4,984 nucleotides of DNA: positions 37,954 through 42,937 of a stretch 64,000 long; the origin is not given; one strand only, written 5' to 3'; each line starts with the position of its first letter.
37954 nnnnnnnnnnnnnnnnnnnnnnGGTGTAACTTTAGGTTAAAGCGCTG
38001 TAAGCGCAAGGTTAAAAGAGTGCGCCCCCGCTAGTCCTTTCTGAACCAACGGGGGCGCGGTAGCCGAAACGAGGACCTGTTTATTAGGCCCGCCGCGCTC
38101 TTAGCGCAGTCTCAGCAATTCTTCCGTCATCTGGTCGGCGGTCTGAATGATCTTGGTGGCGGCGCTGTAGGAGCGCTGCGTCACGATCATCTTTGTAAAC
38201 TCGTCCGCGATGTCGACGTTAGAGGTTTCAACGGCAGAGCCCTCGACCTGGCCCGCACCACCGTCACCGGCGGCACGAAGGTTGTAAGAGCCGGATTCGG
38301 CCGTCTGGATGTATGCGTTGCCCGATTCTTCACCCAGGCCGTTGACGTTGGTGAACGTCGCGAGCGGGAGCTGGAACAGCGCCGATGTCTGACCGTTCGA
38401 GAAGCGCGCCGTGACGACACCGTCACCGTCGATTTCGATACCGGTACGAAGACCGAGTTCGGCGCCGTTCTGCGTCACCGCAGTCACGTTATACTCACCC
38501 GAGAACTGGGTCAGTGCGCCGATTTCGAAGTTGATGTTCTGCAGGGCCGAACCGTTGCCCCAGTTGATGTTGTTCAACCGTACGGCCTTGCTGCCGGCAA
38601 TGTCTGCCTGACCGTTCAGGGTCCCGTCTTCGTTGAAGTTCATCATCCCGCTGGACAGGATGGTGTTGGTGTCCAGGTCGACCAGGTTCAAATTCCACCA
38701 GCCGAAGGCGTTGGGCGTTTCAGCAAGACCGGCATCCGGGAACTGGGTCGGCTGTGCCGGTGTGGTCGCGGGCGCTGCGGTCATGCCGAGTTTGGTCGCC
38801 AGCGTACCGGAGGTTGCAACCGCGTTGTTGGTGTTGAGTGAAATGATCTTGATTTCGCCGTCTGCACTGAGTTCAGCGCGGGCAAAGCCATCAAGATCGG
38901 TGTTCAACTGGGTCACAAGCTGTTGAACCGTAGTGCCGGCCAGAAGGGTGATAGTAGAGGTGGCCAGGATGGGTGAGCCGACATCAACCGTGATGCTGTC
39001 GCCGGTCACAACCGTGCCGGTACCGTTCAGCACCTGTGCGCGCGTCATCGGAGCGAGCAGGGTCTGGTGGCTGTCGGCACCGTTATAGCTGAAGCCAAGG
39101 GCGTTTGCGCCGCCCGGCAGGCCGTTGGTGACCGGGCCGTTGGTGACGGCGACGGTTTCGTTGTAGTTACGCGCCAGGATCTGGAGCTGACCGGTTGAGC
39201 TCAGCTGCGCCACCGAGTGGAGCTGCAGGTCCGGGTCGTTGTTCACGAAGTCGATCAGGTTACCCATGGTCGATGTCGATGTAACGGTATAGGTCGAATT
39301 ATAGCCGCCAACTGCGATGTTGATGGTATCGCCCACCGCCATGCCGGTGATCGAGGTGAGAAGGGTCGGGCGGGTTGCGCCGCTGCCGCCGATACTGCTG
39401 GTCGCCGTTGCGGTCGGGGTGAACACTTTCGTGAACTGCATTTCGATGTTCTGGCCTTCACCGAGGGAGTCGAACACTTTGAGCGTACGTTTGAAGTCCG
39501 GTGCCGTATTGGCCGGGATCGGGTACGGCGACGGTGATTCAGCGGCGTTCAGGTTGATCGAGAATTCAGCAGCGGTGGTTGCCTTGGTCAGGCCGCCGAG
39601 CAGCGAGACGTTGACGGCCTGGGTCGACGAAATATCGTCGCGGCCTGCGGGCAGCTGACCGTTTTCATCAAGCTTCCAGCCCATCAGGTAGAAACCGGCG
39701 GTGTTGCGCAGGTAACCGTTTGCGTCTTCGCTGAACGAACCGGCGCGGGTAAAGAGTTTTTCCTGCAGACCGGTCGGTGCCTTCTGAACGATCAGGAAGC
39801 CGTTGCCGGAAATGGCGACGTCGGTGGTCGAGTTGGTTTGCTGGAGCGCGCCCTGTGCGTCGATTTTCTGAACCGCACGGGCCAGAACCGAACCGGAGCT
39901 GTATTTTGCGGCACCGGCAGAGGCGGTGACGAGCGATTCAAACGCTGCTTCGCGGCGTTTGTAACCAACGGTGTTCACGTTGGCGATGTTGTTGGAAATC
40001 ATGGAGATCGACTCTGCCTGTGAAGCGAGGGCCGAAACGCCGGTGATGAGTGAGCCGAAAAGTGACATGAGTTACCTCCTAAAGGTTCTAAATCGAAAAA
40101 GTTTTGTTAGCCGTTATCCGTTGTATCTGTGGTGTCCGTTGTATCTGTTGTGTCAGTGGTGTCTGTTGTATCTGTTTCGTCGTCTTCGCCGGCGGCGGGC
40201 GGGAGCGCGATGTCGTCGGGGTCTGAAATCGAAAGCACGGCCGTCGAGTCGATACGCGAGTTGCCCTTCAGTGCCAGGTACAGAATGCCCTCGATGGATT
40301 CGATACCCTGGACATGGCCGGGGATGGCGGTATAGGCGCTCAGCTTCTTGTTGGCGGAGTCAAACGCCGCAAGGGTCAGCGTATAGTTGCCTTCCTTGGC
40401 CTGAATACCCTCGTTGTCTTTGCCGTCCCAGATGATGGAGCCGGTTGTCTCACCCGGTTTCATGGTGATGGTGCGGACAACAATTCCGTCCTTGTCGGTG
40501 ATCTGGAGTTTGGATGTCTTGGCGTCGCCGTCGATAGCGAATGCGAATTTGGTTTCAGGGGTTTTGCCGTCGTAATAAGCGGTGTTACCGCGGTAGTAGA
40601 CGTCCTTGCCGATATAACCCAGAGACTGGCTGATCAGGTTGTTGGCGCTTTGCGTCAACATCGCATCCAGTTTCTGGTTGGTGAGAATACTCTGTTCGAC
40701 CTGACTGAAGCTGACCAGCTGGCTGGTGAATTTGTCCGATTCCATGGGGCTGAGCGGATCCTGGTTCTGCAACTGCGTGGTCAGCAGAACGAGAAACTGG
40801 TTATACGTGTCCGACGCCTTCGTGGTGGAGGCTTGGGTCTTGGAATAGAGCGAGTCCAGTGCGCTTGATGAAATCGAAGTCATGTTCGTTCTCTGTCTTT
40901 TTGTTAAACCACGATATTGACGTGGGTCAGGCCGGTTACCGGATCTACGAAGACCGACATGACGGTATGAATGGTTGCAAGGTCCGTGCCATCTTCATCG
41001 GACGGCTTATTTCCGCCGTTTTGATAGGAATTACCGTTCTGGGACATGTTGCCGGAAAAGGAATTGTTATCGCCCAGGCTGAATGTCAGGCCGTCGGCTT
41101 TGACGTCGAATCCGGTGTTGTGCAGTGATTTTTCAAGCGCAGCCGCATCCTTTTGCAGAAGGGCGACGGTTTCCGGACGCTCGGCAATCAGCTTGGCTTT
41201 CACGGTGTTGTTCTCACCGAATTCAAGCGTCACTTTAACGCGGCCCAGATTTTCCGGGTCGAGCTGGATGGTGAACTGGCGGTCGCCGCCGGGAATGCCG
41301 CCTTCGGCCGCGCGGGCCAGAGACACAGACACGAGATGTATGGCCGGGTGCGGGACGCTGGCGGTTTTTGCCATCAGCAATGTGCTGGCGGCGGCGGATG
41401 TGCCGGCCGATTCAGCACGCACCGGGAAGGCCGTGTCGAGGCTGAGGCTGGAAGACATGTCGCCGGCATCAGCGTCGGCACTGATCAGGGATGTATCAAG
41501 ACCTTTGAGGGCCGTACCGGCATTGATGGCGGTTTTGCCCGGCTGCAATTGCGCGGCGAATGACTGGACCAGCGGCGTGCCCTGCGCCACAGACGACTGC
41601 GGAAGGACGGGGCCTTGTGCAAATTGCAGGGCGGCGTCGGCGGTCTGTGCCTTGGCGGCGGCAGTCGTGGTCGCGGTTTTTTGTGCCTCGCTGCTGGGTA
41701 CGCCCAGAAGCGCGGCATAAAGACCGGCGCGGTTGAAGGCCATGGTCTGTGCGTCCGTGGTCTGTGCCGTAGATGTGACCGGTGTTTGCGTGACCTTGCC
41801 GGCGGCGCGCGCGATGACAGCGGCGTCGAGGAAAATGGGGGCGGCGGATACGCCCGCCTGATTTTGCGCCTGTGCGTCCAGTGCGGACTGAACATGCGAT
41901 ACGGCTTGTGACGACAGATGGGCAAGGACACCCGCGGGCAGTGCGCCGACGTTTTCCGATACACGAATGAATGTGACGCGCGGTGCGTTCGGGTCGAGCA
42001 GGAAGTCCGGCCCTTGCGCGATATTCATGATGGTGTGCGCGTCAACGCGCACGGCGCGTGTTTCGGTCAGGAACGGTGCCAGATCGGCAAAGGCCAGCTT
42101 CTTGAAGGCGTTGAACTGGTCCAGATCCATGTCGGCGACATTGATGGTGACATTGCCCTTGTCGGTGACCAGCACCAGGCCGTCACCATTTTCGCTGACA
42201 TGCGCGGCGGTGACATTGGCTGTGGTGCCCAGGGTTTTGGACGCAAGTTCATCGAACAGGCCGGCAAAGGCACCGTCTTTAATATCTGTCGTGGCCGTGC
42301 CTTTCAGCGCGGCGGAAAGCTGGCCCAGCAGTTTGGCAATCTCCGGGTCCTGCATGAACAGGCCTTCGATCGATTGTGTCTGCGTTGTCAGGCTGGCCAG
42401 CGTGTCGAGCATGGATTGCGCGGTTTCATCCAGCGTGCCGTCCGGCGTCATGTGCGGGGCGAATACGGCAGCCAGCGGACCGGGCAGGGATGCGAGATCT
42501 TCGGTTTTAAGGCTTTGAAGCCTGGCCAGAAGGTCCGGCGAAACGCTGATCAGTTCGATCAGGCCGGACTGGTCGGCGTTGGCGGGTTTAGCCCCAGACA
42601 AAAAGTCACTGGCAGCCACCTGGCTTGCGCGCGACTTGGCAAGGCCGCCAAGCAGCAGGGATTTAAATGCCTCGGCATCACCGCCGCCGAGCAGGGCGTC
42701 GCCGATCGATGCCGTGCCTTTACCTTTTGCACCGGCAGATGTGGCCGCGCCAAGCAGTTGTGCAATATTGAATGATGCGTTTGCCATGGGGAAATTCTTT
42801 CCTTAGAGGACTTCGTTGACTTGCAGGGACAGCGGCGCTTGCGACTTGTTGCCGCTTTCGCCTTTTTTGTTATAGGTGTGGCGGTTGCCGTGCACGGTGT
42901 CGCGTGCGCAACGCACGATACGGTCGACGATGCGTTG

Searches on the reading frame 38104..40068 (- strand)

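Call 72: search_protein_families(library=pfam, proteins=[window:38104-40068:-], max_evalue=0.00001)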
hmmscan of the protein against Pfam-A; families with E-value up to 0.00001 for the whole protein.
window:38104-40068:- (655 aa): 4 families
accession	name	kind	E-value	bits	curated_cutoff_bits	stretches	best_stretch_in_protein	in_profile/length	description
PF06429.18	Flg_bbr_C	-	2.4e-16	59.4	23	1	611-654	3-46/46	Flagellar basal body rod FlgEFG protein C-terminal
PF00460.25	Flg_bb_rod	-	2.9e-09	37.1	20.7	1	9-37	3-31/31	Flagella basal body rod protein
PF22692.1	LlgE_F_G_D1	-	5.1e-09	36.6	27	1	85-141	1-49/64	Flagellar hook protein FlgE/F/G D1 domain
PF07559.19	FlgE_D2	-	1.3e-08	35.8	22.7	1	468-535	72-141/142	Flagellar basal body protein FlaE D2 domain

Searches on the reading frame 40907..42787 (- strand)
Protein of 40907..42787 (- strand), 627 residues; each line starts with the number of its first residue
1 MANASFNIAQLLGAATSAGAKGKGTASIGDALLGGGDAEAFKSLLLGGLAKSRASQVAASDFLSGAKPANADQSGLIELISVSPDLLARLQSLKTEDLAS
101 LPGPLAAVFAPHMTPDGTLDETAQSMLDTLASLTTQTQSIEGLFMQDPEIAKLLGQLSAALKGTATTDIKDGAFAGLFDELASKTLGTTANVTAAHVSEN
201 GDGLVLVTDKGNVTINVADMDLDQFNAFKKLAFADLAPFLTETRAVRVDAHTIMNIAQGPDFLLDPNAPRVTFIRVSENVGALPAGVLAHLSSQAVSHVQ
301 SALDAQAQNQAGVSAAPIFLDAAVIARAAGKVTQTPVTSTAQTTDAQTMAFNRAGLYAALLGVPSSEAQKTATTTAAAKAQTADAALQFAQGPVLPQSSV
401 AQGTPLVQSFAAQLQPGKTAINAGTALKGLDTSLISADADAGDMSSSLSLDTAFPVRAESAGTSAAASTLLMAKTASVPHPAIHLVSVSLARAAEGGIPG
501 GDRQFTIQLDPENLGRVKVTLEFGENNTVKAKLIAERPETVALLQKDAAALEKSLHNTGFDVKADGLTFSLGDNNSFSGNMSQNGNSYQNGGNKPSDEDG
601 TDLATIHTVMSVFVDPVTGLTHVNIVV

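Call 72: search_protein_families(library=pfam, proteins=[window:40907-42787:-], max_evalue=0.00001)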
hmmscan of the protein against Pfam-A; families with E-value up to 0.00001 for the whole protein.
window:40907-42787:- (627 aa): 1 family
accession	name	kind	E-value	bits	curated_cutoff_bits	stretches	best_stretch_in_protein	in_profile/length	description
PF02120.21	Flg_hook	-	4.2e-15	55.8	29.8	1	501-575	11-82/85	Flagellar hook-length control protein FliK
